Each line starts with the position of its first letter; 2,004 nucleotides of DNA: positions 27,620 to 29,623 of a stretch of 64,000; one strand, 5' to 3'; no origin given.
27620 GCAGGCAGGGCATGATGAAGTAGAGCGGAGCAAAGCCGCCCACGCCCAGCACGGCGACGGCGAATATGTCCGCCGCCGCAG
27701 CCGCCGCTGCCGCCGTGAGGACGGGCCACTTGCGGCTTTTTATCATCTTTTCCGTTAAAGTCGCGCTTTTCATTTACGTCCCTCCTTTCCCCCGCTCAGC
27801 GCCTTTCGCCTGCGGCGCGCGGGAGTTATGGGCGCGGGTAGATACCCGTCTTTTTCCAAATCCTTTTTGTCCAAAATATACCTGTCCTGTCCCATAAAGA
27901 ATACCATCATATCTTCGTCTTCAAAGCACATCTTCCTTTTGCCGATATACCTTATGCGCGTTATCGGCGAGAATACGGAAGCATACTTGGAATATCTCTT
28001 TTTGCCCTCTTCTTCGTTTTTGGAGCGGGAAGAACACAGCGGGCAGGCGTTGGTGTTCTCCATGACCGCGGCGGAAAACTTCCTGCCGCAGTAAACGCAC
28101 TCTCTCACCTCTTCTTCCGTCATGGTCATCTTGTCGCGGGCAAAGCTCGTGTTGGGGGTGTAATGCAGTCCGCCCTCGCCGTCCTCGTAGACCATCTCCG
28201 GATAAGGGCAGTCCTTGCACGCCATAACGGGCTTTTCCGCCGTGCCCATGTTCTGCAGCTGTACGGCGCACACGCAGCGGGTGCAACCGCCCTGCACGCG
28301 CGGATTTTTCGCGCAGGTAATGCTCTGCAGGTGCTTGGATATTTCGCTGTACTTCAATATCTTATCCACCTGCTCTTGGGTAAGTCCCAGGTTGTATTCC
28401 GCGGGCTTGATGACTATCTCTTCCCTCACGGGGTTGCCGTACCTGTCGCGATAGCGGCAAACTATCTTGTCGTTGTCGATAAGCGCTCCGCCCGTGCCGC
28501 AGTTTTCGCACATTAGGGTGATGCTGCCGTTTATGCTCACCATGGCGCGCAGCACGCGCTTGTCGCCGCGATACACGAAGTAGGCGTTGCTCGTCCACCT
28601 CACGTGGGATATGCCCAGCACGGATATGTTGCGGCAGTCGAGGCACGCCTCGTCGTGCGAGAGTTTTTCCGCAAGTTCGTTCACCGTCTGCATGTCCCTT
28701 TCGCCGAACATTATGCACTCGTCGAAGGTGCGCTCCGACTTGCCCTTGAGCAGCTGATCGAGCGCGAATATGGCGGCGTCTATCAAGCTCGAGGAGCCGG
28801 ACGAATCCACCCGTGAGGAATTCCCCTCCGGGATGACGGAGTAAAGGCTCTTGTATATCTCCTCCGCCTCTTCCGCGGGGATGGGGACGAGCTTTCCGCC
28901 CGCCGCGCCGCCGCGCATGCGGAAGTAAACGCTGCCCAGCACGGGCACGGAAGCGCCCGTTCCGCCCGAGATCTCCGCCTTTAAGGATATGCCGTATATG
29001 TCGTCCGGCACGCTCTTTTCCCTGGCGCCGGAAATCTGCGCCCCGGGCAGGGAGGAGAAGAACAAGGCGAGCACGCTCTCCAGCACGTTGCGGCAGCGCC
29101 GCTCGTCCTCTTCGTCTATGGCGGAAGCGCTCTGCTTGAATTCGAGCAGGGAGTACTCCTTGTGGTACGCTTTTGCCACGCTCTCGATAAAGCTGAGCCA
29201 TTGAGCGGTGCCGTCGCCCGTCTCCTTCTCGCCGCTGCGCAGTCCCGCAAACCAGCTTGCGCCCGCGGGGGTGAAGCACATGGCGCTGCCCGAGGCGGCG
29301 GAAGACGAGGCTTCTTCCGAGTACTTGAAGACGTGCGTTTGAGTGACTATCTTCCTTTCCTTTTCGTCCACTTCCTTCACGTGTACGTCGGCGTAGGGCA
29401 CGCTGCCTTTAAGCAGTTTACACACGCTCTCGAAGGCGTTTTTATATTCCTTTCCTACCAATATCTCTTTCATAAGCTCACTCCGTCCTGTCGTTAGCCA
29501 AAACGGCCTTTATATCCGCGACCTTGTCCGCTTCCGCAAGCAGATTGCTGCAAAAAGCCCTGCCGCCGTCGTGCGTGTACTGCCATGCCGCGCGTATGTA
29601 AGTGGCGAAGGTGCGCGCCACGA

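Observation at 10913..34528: Eleven-gene, translationally coupled operon with a gene combination I cannot match to a described system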

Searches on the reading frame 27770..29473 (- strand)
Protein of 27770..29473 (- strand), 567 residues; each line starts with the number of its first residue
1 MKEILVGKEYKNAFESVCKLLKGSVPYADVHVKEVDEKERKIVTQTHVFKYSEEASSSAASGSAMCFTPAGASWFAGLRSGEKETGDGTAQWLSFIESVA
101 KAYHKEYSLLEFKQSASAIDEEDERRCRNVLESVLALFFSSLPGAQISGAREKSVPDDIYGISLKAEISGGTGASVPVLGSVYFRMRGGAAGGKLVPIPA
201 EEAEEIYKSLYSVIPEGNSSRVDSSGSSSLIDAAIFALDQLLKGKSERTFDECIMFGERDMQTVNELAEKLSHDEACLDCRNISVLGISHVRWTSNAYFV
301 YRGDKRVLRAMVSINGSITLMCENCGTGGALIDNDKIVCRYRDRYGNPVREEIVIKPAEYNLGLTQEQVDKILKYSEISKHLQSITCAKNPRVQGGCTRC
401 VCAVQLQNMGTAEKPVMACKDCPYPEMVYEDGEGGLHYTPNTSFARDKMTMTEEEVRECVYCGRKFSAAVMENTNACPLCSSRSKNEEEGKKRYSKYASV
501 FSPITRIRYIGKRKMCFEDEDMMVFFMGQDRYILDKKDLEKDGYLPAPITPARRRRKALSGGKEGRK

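Call 3: search_protein_families(library=pfam, proteins=[window:27770-29473:-], max_evalue=0.01)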
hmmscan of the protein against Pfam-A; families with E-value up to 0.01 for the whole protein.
window:27770-29473:- (567 aa): 1 family
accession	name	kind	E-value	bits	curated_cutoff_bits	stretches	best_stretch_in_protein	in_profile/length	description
PF23145.1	Zf_2nd_IFT121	-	0.004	17.2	25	1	452-483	11-43/45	IFT121, second zinc finger domain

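Call 5: search_protein_families(library=padloc, proteins=[window:27770-29473:-], max_evalue=0.01)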
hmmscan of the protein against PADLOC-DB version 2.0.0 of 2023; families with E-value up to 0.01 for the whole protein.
window:27770-29473:- (567 aa): 0 families

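Call 7: search_protein_families(library=ncbifam, proteins=[window:27770-29473:-], max_evalue=0.01)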
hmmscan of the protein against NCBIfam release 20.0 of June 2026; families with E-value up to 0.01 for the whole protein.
window:27770-29473:- (567 aa): 0 families

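Call 40: find_related_loci(query=A4, collection=metagenome_contigs, flank=10000)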
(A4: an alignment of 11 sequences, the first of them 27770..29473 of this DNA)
Query A4 (567 aa) in metagenome_contigs; peptide patterns used: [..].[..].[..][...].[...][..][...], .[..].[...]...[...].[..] (x = any residue, [..] = any of these).
294 stretches matched a pattern; 8 encode a relative of the query (tblastn E <= 1e-3); 7 distinct loci.
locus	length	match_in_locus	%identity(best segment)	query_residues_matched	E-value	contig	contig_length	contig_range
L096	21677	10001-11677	32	2-549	2e-75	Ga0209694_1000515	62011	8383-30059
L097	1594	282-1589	32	71-497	5e-59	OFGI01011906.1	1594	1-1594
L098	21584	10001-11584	29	14-540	2e-54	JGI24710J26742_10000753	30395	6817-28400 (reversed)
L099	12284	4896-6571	28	2-549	6e-63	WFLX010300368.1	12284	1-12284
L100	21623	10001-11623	31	1-548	6e-78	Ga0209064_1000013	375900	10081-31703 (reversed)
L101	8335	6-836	29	280-548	1e-37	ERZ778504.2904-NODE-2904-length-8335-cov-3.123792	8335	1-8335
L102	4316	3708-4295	36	1-206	3e-27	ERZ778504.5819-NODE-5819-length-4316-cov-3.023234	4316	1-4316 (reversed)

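Call 59: search_protein_representatives(protein=window:27770-29473:-)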
Query: 567 residues. Proteins with E-value up to 0.001 (for the whole library): 187; up to 1e-10: 160; up to 1e-30: 102. The best 150 are listed.
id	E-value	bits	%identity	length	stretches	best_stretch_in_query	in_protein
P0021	2.2e-199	680.0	57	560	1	2-565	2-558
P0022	4.2e-142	491.0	46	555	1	1-548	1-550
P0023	1.9e-122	426.1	42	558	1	1-548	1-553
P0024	5.3e-116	404.8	41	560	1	4-549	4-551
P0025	3.3e-112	392.3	41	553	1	4-548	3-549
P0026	3.8e-101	355.8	38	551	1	5-549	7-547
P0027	3.8e-99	349.2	38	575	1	1-562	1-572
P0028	4.8e-98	345.6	37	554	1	6-548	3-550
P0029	1.1e-93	331.2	34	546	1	4-550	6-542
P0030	2.4e-93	330.0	37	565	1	4-549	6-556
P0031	8.7e-93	328.2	35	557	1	1-548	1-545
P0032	1.0e-92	328.0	36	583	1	3-550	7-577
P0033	6.8e-90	318.7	35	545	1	3-554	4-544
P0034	6.7e-89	315.4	36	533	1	3-548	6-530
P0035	8.3e-89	315.1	37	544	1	1-548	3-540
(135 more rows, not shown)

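Call 74: predict_structure(alignment_id=A6)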
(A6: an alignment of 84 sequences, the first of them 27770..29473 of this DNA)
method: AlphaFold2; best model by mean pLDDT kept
length: 567 residues; sequences in the alignment: 84
mean_pLDDT: 90.2   pTM: 0.76
mean pLDDT of the five models: 90.2, 89.9, 89.1, 88.5, 88.0
residues with pLDDT >= 90: 417; 70-90: 106; 50-70: 38; < 50: 6
segments of 3 or more residues with pLDDT < 50: 564-567
pLDDT, mean of each block of 10 residues (from residue 1): 92 94 92 96 97 75 66 73 70 92 86 79 92 96 92 83 96 93 89 90 91 71 76 95 96 96 94 87 94 92 95 90 87 96 97 96 98 97 95 94 96 97 97 97 96 96 96 92 87 96 96 96 95 91 85 88 49
secondary structure, 60 per line:
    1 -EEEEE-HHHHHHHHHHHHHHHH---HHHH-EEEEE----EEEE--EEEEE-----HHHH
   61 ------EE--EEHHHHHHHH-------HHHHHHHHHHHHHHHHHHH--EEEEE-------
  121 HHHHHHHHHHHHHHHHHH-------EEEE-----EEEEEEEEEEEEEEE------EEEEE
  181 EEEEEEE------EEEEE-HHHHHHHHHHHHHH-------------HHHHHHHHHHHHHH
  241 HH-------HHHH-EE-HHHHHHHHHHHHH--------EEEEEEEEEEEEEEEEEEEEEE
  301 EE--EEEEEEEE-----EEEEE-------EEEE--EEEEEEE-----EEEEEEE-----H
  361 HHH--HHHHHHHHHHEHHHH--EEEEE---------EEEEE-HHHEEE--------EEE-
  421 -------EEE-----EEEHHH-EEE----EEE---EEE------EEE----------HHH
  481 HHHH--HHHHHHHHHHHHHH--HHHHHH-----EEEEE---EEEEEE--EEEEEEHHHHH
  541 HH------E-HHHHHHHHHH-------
elements in order: E2-6 H8-23 H27-30 E32-36 E41-44 E47-51 H57-60 H73-80 H88-106 E109-113 H121-138 E146-149 E155-169 E176-187 E194-198 H200-213 H227-242 H250-253 H258-270 E279-302 E305-312 E318-322 E330-333 E336-342 E348-354 H360-363 H366-375 H377-380 E383-387 E397-401 E406-408 E417-419 E428-430 E436-438 E443-445 E450-452 E456-458 E465-467 H478-484 H487-500 H503-508 E514-518 E522-527 E530-535 H536-542 H551-560

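Call 77: fold_search(model_id=the predicted structure, library=pdb)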
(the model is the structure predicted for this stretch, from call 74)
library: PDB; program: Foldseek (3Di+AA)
matches with E <= 10: 409; with E <= 0.001: 0
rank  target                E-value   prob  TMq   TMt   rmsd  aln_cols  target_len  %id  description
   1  6uj8_A                1.5e-01  0.10  0.08  0.12  16.8       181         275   10  Crystal structure of HLA-B*07:02 with wild-type IDH2 peptide (released 2021-05-05)
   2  9wbd_M                1.9e-01  0.07  0.07  0.12  15.2       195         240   12  Crystal structure of HLA-B*07:02 in complex with SPR epitope and Q04 TCR (released 2025-11-19)
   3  8j07_3I               1.9e-01  0.02  0.07  0.06  36.4       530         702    7  96nm repeat of human respiratory doublet microtubule and associated axonemal complexes (released 2023-07-26)
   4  3qtd_A                2.0e-01  0.04  0.06  0.07  24.2       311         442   10  Crystal structure of putative modulator of gyrase (PmbA) from Pseudomonas aeruginosa PAO1 (released 2011-03-30)
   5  6wl2_A                2.1e-01  0.06  0.06  0.14  18.4       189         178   10  preTCRbeta-pMHC complex crystal structure (released 2020-12-23)
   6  7ung_W                2.5e-01  0.01  0.07  0.06  34.7       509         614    6  48-nm repeat of the human respiratory doublet microtubule (released 2022-10-05)
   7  2ypl_A                2.6e-01  0.06  0.07  0.11  18.3       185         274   10  Structural features underlying T-cell receptor sensitivity to concealed MHC class I micropolymorphisms (released 2012-11-28)
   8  2fwo_A                2.6e-01  0.06  0.06  0.10  17.0       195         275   10  MHC Class I H-2Kd heavy chain in complex with beta-2microglobulin and peptide derived from influenza nucleoprotein (released 2006-02-21)
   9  8iyj_V                2.6e-01  0.01  0.06  0.07  30.5       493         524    7  Cryo-EM structure of the 48-nm repeat doublet microtubule from mouse sperm (released 2023-07-05)
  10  9e2g_0G               2.8e-01  0.01  0.05  0.05  33.9       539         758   10  Cryo-EM structure of 48 nm repeat of microtubule doublet from T. brucei flagellum (released 2025-03-12)
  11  4nhu_G                3.1e-01  0.06  0.06  0.13  15.5       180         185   11  The M33 TCR p3M33l/H-2 Ld Complex (released 2015-05-06)
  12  7ndu_AAA              3.5e-01  0.03  0.06  0.09  16.8       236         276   10  Gag:02 TCR in complex with HLA-E featuring a non-natural amino acid (released 2022-01-26)
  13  3qtd_B                3.7e-01  0.03  0.06  0.07  22.6       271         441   10  Crystal structure of putative modulator of gyrase (PmbA) from Pseudomonas aeruginosa PAO1 (released 2011-03-30)
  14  3iic_A                3.9e-01  0.08  0.08  0.19  17.8       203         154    9  Crystal structure of CheC-like superfamily protein (YP_001095400.1) from Shewanella SP. PV-4 at 2.13 A resolution (released 2009-08-18)
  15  5knm_A                3.9e-01  0.03  0.06  0.10  20.4       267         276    9  Human leukocyte antigen F (HLA-F) presents peptides and regulates immunity through interactions with NK-cell receptors (released 2017-06-14)
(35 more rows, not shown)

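Call 89: search_protein_families(library=phrogs, proteins=[window:27770-29473:-], max_evalue=0.01)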
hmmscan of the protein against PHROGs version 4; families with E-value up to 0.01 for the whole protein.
window:27770-29473:- (567 aa): 0 families

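Call 92: fold_search(model_id=the predicted structure, library=viral)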
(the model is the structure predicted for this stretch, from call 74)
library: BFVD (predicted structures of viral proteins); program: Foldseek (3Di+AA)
matches with E <= 10: 583; with E <= 0.001: 0
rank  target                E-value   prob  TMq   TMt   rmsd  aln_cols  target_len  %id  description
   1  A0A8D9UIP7            8.5e-03  0.07  0.06  0.07  32.2       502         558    8  G [Lotus corniculatus virus 1]
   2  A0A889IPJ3            1.8e-02  0.12  0.08  0.15  24.7       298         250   12  (no name in the UniProt tables at hand)
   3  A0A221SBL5            3.3e-02  0.06  0.07  0.11  29.3       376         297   10  Uncharacterized protein [Acinetobacter phage vB_AbaP_B3]
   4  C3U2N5                3.9e-02  0.15  0.12  0.17  18.9       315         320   11  Uncharacterized protein [Lactococcus phage P087]
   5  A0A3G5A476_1          4.6e-02  0.04  0.07  0.04  30.1       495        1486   10  ubiquitinyl hydrolase 1 [Harvfovirus sp.]
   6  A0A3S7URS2            5.4e-02  0.08  0.08  0.07  23.7       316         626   13  (no name in the UniProt tables at hand)
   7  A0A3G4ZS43            8.4e-02  0.09  0.06  0.12  19.9       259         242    8  Uncharacterized protein [Barrevirus sp.]
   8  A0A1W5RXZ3            9.4e-02  0.03  0.07  0.07  35.7       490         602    9  Glycoprotein [Yerba mate chlorosis-associated virus]
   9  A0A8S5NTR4            1.0e-01  0.06  0.08  0.15  19.2       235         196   14  Uncharacterized protein [Siphoviridae sp. ctQ091]
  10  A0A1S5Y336            1.1e-01  0.04  0.06  0.06  21.6       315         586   10  Uncharacterized protein [uncultured archaeal virus]
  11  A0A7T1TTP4            1.3e-01  0.38  0.13  0.11  14.3       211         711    8  Uncharacterized protein [Vibrio phage vB_VpP_DE17]
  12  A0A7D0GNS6            1.3e-01  0.04  0.07  0.12  27.3       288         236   10  (no name in the UniProt tables at hand)
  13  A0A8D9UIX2            1.3e-01  0.03  0.07  0.10  18.2       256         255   10  G (Fragment) [Allium chinense virus 1]
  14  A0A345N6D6            1.6e-01  0.05  0.06  0.13  20.5       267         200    8  (no name in the UniProt tables at hand)
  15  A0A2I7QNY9            1.6e-01  0.02  0.06  0.05  25.0       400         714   10  (no name in the UniProt tables at hand)
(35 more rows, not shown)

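Call 102: search_solved_structures(query=L098:6151-6768:+, max_evalue=0.01)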
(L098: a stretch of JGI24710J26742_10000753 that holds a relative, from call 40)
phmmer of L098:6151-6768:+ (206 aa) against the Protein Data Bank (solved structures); distinct sequences matched with E-value up to 0.01: 0.
